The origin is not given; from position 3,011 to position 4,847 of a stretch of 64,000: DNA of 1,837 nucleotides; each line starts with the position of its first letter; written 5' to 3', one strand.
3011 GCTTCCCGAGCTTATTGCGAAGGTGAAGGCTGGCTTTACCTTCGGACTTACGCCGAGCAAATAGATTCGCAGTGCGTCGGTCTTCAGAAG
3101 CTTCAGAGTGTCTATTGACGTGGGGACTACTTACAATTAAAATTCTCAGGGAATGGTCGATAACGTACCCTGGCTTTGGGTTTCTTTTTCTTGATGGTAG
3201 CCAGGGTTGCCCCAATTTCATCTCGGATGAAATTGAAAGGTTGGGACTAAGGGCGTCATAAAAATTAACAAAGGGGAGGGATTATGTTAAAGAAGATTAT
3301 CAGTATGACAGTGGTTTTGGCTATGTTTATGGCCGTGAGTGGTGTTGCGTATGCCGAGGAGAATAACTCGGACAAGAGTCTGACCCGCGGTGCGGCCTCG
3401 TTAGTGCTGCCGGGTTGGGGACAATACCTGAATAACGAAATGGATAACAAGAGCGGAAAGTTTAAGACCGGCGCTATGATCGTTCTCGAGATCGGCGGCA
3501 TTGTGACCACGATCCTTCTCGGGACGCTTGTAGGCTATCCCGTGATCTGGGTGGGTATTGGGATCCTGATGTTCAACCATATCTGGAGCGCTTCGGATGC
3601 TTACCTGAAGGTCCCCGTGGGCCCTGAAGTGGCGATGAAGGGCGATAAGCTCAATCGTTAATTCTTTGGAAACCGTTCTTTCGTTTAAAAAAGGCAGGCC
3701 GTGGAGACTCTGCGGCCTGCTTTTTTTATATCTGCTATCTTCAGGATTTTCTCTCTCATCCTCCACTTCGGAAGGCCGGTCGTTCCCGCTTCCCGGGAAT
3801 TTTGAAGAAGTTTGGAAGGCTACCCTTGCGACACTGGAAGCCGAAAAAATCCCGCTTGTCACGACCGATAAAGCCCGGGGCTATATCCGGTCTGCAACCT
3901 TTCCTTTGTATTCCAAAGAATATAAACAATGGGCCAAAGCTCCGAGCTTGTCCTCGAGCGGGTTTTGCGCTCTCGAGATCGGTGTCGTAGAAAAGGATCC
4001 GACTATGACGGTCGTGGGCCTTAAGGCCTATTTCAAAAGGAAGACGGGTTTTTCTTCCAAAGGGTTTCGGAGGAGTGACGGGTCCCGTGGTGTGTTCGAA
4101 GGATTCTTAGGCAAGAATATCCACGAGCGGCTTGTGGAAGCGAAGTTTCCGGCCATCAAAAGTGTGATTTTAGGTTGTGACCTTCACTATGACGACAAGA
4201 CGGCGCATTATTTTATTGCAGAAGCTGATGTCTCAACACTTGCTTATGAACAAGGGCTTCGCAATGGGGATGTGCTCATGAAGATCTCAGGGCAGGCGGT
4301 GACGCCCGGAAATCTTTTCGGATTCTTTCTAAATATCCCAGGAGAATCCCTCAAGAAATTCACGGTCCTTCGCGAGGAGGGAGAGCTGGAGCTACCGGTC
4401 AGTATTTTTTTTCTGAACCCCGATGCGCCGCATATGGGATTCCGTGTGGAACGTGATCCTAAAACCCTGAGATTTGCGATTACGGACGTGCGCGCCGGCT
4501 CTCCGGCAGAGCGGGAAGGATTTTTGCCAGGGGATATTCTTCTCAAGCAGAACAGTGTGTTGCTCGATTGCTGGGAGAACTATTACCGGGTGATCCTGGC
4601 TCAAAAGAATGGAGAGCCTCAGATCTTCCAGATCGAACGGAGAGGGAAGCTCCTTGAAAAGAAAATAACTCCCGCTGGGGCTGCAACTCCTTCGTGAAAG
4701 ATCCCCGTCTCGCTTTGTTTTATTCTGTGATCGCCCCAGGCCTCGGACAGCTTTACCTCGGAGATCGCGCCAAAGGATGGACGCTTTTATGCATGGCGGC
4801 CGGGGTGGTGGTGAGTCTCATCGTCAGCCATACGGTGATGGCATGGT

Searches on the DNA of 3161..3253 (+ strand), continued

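Call 36: search_with_rna_model(model_id=R1, sources=[L001, L002, L003, L004, L005, L006, L007, L008, L009, L010, L011, L012, L013, L014, L015, L016, L017, L018, L019, L020, L021, L022, L023, L024, L025, L101, L027, L028, L029, L030, L031, L032, L033, L034, L035, L036, L037, L038, L039, L040, L041, L042, L043, L044, L045, L046, L047, L048, L049, L050, L051, L052, L053, L054, L055, L056, L057, L102, L059, L060, L061, L062, L063, L103, L065, L066, L067, L104, L069, L070, L071, L072, L073, L074, L075, L076, L077, L078, L079, L080, L081, L082, L083, L084, L085, L086, L087, L088, L089, L090, L105, L106, L093, L094, L095, L096, L107, L098, L099, L100], max_evalue=0.0001, make_alignment=true)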
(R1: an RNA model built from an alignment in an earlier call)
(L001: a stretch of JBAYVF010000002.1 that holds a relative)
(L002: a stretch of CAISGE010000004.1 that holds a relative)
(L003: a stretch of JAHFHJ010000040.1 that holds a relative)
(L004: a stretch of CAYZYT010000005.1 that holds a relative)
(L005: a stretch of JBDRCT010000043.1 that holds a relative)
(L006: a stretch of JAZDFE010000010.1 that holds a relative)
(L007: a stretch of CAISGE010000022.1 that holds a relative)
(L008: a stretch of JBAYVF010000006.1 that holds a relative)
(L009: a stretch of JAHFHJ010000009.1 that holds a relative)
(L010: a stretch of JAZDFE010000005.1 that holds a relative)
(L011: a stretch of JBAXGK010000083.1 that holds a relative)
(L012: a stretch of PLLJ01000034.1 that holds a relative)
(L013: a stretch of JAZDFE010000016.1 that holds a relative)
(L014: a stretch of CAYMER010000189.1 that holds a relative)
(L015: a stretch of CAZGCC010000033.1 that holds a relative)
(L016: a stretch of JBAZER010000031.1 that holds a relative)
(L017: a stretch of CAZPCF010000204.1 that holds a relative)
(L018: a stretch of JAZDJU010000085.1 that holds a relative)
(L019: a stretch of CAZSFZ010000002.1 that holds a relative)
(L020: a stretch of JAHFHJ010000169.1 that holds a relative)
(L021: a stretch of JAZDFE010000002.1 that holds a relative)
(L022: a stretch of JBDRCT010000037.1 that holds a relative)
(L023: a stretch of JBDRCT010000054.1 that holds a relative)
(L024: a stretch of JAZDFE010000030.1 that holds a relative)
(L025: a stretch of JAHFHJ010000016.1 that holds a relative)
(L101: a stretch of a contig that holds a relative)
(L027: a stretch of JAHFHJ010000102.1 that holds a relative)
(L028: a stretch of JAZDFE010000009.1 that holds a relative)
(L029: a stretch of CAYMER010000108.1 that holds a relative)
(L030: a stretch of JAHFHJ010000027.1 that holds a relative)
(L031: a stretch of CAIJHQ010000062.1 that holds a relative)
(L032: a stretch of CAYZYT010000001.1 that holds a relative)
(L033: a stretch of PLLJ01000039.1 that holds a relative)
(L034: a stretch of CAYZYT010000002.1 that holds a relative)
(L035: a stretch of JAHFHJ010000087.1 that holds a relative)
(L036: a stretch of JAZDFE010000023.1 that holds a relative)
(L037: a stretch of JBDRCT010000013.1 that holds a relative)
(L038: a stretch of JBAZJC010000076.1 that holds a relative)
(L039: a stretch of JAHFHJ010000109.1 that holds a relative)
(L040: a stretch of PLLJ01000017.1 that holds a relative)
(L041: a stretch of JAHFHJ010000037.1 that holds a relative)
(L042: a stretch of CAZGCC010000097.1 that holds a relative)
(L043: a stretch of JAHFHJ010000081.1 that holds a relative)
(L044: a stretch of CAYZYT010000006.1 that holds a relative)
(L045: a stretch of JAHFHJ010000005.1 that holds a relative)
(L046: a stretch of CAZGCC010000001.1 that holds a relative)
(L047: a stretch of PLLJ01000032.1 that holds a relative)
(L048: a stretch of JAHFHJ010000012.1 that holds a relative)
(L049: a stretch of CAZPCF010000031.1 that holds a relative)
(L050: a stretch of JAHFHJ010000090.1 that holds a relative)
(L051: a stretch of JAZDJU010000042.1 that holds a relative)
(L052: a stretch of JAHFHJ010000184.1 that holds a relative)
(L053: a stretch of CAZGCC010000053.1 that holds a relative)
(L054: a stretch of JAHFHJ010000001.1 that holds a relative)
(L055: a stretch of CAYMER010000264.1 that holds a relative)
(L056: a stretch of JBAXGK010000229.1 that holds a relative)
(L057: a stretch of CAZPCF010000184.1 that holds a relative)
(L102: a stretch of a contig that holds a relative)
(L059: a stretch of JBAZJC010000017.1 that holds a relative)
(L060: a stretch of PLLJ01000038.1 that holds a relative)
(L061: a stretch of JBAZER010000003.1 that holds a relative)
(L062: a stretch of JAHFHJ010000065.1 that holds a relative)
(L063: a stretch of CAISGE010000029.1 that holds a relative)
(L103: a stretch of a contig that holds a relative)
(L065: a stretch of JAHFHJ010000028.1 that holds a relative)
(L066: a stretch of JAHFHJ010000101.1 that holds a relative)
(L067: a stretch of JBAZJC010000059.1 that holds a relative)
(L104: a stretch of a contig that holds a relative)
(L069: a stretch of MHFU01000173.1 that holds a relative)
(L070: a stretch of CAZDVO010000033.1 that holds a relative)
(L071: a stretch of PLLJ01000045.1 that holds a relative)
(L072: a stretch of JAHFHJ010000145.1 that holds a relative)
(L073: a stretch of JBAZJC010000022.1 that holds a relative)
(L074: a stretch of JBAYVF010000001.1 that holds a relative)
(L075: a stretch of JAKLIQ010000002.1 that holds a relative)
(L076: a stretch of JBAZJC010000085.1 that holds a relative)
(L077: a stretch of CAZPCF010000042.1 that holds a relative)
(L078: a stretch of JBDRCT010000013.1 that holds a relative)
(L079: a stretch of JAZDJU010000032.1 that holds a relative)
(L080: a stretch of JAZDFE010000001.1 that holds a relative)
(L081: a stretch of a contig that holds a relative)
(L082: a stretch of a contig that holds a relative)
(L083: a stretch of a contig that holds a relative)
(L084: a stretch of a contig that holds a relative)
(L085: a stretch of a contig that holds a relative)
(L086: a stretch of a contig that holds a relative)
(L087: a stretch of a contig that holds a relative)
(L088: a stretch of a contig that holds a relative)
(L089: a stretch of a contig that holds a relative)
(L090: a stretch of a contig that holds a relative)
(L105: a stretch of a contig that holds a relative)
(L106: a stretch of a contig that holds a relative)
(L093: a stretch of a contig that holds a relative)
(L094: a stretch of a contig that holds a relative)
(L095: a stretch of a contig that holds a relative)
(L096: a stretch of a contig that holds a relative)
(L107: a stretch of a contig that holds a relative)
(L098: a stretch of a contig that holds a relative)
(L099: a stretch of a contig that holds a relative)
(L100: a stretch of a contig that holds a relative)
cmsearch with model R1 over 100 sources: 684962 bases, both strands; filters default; matches with E-value up to 0.0001: 146.
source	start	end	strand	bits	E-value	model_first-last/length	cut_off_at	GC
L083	288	381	+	106.9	1.8e-23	1-94/94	no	0.39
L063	248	341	-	106.2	2.6e-23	1-94/94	no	0.36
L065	179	272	+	105.7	3.5e-23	1-94/94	no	0.39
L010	6441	6534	+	104.9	5.3e-23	1-94/94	no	0.4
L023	6263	6356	+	104.7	6.1e-23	1-94/94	no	0.41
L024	63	156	-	104.5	6.8e-23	1-94/94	no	0.4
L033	7589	7682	-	104.4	7.3e-23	1-94/94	no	0.39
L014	2708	2800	+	104.3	7.4e-23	1-94/94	no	0.39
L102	3232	3325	-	104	9.1e-23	1-94/94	no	0.35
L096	602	694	-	103.7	1e-22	1-94/94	no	0.42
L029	3167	3259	-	103.4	1.3e-22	1-94/94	no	0.4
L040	4780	4873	-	103.3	1.3e-22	1-94/94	no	0.35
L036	5433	5525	+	102.7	1.9e-22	1-94/94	no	0.4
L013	1558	1651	+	102.3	2.4e-22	1-94/94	no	0.36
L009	266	359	+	102.2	2.5e-22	1-94/94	no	0.38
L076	3895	3988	+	102.1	2.7e-22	1-94/94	no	0.38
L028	1549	1641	-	102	2.9e-22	1-94/94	no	0.42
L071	6560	6653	+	101.9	3.1e-22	1-94/94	no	0.39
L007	1817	1910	+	101.8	3.2e-22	1-94/94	no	0.33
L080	97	189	+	101.5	3.7e-22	1-94/94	no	0.42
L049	5336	5428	-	101.4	4e-22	1-94/94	no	0.39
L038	4560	4652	+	101.3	4.3e-22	1-94/94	no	0.4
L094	203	296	+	101.2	4.4e-22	1-94/94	no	0.41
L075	6316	6409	-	101.1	4.7e-22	1-94/94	no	0.37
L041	85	178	-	101.1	4.8e-22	1-94/94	no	0.4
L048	7655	7748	-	100.9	5.5e-22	1-94/94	no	0.39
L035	2817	2910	+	100.9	5.5e-22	1-94/94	no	0.39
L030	26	119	+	100.8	5.7e-22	1-94/94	no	0.4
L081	4110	4203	-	100.6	6.4e-22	1-94/94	no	0.36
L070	7440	7533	-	100.3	7.6e-22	1-94/94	no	0.36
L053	2349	2442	+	100.2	8e-22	1-94/94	no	0.38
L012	4143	4237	-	99.9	9.3e-22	1-94/94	no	0.35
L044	6553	6645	+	99.2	1.4e-21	1-94/94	no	0.41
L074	7376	7469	-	99.1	1.5e-21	1-94/94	no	0.44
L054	1068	1162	+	99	1.6e-21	1-94/94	no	0.4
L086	207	300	-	98.6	2e-21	1-94/94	no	0.4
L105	2716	2808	+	98.1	2.7e-21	1-94/94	no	0.37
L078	7063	7156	+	98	2.8e-21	1-94/94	no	0.41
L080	1467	1560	-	97.7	3.4e-21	1-94/94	no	0.39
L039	3729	3822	-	97.6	3.6e-21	1-94/94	no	0.37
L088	634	727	+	97.2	4.6e-21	1-94/94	no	0.36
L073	602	695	+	97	5.1e-21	1-94/94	no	0.37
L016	2825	2919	+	96.9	5.3e-21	1-94/94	no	0.36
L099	1869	1962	+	96.9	5.4e-21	1-94/94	no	0.4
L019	2363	2456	-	96.7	5.8e-21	1-94/94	no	0.4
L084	807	900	+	96.7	5.9e-21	1-94/94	no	0.37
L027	95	189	-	96.5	6.7e-21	1-94/94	no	0.39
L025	2146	2240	+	96.2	7.8e-21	1-94/94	no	0.38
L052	25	118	-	96.1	8.3e-21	1-94/94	no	0.4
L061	3403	3496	+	96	8.7e-21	1-94/94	no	0.39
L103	3334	3427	+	96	8.8e-21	1-94/94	no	0.39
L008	1438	1529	+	96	9e-21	1-94/94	no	0.35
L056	2577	2669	-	95.9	9.7e-21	1-94/94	no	0.39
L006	2133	2225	-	95.7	1e-20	1-94/94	no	0.33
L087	7157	7251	+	95.6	1.1e-20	1-94/94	no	0.39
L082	5711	5805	-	95.4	1.2e-20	1-94/94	no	0.38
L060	2090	2182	-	95.3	1.3e-20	1-94/94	no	0.35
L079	5787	5880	+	95.1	1.5e-20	1-94/94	no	0.41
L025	7428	7521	+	94.9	1.6e-20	1-94/94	no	0.38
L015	6222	6313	+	94.8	1.8e-20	1-94/94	no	0.39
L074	4375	4467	-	94.8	1.8e-20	1-94/94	no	0.38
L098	5254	5347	+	94.5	2.1e-20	1-94/94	no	0.38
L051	7521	7613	+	94.5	2.2e-20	1-94/94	no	0.4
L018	6431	6523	-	94.2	2.5e-20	1-94/94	no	0.42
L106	30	123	+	94.1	2.7e-20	1-94/94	no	0.4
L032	3212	3302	-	93.9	3e-20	1-94/94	no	0.37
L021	416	509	+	93.8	3.2e-20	1-94/94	no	0.38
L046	3448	3542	-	93.7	3.3e-20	1-94/94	no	0.34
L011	4747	4839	+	93.7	3.3e-20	1-94/94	no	0.41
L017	722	815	-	93.6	3.5e-20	1-94/94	no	0.35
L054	2421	2514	+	93.4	3.9e-20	1-94/94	no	0.45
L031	3119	3213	+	93.4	3.9e-20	1-94/94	no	0.35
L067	4589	4682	-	93.3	4.2e-20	1-94/94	no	0.36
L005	3852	3945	-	92.9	5.3e-20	1-94/94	no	0.41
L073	5430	5523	-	92.9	5.3e-20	1-94/94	no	0.39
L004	620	712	-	92.8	5.6e-20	1-94/94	no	0.37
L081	3901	3993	-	92.8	5.8e-20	1-94/94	no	0.39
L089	3938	4032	-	92.7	5.9e-20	1-94/94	no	0.36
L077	2905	2998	+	92.6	6.4e-20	1-94/94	no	0.41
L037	5519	5612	-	92.5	6.7e-20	1-94/94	no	0.41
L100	2024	2116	-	92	9e-20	1-94/94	no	0.39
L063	783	875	-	91.7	1.1e-19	1-94/94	no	0.37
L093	3229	3322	-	91.5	1.2e-19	1-94/94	no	0.37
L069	7812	7901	-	91.1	1.5e-19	1-94/94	no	0.38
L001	7650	7743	-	90.7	1.8e-19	1-94/94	no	0.4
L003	4563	4652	+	88.7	5.9e-19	1-94/94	no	0.41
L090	3007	3100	+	88.3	7.3e-19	1-94/94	no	0.4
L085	4941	5035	+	88.2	7.8e-19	1-94/94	no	0.34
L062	173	257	+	88.1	8.2e-19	7-91/94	no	0.36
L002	7463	7555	-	88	9e-19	1-94/94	no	0.37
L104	5025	5114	+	87.9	9.6e-19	1-94/94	no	0.41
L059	5146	5238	+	87.8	1e-18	1-94/94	no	0.38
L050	2529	2614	+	87.5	1.2e-18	7-92/94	no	0.37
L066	4815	4900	-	87.5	1.2e-18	7-92/94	no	0.37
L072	1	90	-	87.3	1.3e-18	1-91/94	3'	0.38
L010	6325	6418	+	86.9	1.7e-18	1-94/94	no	0.44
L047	7914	8000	-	86.7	1.9e-18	8-94/94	5'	0.32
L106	291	378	+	86.1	2.6e-18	7-94/94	no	0.36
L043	4326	4415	+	85.9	3e-18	1-94/94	no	0.36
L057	325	417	+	85.6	3.5e-18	1-94/94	no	0.43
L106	206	290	+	85.4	3.8e-18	7-91/94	no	0.38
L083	518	602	+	84.5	6.5e-18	7-92/94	no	0.36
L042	998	1090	+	84.2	7.7e-18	1-94/94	no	0.43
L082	1705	1798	-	81.4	3.9e-17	1-94/94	no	0.38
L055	1319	1413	+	80.6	6.2e-17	1-94/94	no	0.38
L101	5259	5348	-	80.2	7.8e-17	1-94/94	no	0.36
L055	3421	3514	+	79.6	1.1e-16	1-94/94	no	0.44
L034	1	81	-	78.5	2.1e-16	1-81/94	3'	0.37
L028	863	956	+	78.2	2.5e-16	1-94/94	no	0.46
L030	3362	3454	+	77.9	2.9e-16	1-94/94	no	0.53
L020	1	74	+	75.5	1.1e-15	21-94/94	5'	0.38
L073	409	502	-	75.5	1.2e-15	1-94/94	no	0.47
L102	7696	7789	+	75.4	1.2e-15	1-94/94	no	0.46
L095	4246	4339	-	73.2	4.4e-15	1-94/94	no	0.53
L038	4430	4523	+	72.6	6.2e-15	1-94/94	no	0.45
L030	7189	7283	-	71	1.5e-14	1-94/94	no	0.48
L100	4101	4192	-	70.8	1.7e-14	1-94/94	no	0.49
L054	7144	7237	+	70.5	2e-14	1-94/94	no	0.45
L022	5303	5393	+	69.9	2.8e-14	1-94/94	no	0.34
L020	156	243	+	68.8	5.3e-14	7-94/94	no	0.49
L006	2941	3032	+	68.3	7.2e-14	1-94/94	no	0.41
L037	6335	6429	+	67.5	1.2e-13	1-94/94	no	0.49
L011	3219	3312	-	66.6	1.9e-13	1-94/94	no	0.55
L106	1425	1516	-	64.8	5.4e-13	1-94/94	no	0.46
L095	4005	4093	-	64.5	6.2e-13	1-94/94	no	0.44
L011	82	164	+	62.9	1.6e-12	7-89/94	no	0.47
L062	258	343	+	62.7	1.8e-12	7-92/94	no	0.48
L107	1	51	+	60.5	6.2e-12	44-94/94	5'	0.39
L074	1990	2080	+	59.4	1.2e-11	1-94/94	no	0.41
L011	7594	7683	+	58.2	2.4e-11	1-94/94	no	0.49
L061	857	947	+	58.1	2.5e-11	1-94/94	no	0.45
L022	868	958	+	58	2.7e-11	1-94/94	no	0.52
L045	4710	4764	+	55.1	1.4e-10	1-94/94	no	0.38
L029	3296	3371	-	54.8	1.7e-10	19-94/94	5'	0.42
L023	4005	4097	+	52.1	7.9e-10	1-94/94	no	0.56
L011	1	80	+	50.8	1.7e-09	7-89/94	no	0.43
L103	311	403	+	45.9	2.8e-08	1-94/94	no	0.52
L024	193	285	-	43.7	1e-07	1-94/94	no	0.41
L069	4035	4133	-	43.1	1.4e-07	1-94/94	no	0.44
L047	2976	3071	-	42.3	2.2e-07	1-94/94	no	0.55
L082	6231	6325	+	40.4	6.7e-07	1-94/94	no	0.44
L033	299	391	-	39.4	1.2e-06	1-94/94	no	0.4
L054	3003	3084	-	38.7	1.7e-06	1-94/94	no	0.44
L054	507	597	-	36.5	6e-06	1-94/94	no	0.63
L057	1688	1780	-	35.8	9.2e-06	1-94/94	no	0.54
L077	4370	4457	-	31.8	9.1e-05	1-94/94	no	0.33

Alignment A2: 146 matches aligned to the model, 121 columns, each read 5' to 3' on its own strand. Consensus structure (alignment columns), stored with it:
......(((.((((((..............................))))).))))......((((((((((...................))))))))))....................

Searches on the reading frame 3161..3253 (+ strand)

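Call 50: search_protein_families(library=pfam, proteins=[L090:1428-3104:-, L090:3179-6793:-, L095:4585-4990:+], max_evalue=0.001)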
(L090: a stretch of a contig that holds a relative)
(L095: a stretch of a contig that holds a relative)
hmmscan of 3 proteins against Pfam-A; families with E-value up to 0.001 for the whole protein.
L090:1428-3104:- (558 aa): 8 families
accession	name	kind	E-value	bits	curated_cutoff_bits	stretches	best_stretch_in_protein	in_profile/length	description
PF13247.11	Fer4_11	-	5.1e-36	123.3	26.2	1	218-314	2-99/100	4Fe-4S dicluster domain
PF14711.11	Nitr_red_bet_C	-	3.4e-16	59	27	1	419-495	1-76/81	Respiratory nitrate reductase beta C-terminal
PF13237.11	Fer4_10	-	3.1e-11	43.5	25.5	1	222-270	5-53/53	4Fe-4S dicluster domain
PF12838.12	Fer4_7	-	1.1e-07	32.6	27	1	226-272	2-51/52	4Fe-4S dicluster domain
PF12797.12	Fer4_2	-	7.6e-06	26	24.5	1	50-68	3-21/22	4Fe-4S binding domain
PF13187.11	Fer4_9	-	6.9e-05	23.2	27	0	48-68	34-48/52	4Fe-4S dicluster domain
PF12837.12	Fer4_6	-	0.00062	20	25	0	225-243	8-24/24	4Fe-4S binding domain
PF00037.32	Fer4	-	0.00079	19.6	21.1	0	51-67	2-18/24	4Fe-4S binding domain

L090:3179-6793:- (1204 aa): 2 families
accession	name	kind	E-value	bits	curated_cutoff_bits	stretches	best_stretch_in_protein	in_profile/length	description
PF00384.28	Molybdopterin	-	1.2e-62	212.5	24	1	91-802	1-352/353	Molybdopterin oxidoreductase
PF01568.27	Molydop_binding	-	6.2e-19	68.5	26.8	1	1058-1163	2-96/110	Molydopterin dinucleotide binding domain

L095:4585-4990:+ (135 aa): 1 family
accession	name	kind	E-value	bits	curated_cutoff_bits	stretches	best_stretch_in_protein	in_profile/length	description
PF02441.25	Flavoprotein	-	1.3e-21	77.3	22.7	1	12-134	3-86/162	Flavoprotein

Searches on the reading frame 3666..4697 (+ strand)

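Call 11: search_protein_families(library=pfam, proteins=[window:3666-4697:+], max_evalue=0.01)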
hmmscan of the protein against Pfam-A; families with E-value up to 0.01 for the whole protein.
window:3666-4697:+ (343 aa): 3 families
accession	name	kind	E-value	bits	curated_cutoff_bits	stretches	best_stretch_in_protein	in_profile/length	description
PF17820.7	PDZ_6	-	3.3e-10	40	27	1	272-299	2-29/54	PDZ domain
PF13180.12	PDZ_2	-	7e-09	36.3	27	1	255-334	1-78/80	PDZ domain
PF00595.29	PDZ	-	4.9e-05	24.1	23.2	0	257-297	12-54/81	PDZ domain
